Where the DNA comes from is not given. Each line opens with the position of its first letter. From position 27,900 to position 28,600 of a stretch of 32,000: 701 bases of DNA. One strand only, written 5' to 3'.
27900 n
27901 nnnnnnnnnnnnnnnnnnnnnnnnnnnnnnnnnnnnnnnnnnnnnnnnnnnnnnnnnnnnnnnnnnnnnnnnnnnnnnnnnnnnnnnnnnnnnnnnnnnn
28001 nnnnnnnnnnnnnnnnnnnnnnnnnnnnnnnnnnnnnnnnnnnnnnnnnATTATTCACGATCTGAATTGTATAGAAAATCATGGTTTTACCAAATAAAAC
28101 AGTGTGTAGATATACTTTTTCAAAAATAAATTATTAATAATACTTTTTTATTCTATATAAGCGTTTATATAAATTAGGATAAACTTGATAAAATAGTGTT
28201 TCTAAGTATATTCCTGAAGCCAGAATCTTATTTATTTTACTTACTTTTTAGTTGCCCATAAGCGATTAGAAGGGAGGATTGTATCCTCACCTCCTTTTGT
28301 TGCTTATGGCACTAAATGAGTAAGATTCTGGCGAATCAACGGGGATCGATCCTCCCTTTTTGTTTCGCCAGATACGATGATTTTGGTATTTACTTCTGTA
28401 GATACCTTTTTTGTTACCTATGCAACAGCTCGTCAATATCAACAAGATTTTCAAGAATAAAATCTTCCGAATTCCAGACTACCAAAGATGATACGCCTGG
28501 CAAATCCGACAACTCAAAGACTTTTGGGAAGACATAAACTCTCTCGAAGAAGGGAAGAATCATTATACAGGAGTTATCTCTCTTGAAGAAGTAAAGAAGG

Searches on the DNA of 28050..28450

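Call 114: search_rna_families(source=window, start=28050, end=28450, threshold=evalue, max_evalue=1, show_alignments=2)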
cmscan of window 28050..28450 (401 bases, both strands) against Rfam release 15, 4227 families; matches with E-value up to 1: 1.
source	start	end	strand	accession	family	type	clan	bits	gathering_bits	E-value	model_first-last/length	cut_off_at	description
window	28238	28325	+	RF03831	mir-627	Gene; miRNA;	-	21.4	86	0.033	1-87/87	no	mir-627 microRNA precursor family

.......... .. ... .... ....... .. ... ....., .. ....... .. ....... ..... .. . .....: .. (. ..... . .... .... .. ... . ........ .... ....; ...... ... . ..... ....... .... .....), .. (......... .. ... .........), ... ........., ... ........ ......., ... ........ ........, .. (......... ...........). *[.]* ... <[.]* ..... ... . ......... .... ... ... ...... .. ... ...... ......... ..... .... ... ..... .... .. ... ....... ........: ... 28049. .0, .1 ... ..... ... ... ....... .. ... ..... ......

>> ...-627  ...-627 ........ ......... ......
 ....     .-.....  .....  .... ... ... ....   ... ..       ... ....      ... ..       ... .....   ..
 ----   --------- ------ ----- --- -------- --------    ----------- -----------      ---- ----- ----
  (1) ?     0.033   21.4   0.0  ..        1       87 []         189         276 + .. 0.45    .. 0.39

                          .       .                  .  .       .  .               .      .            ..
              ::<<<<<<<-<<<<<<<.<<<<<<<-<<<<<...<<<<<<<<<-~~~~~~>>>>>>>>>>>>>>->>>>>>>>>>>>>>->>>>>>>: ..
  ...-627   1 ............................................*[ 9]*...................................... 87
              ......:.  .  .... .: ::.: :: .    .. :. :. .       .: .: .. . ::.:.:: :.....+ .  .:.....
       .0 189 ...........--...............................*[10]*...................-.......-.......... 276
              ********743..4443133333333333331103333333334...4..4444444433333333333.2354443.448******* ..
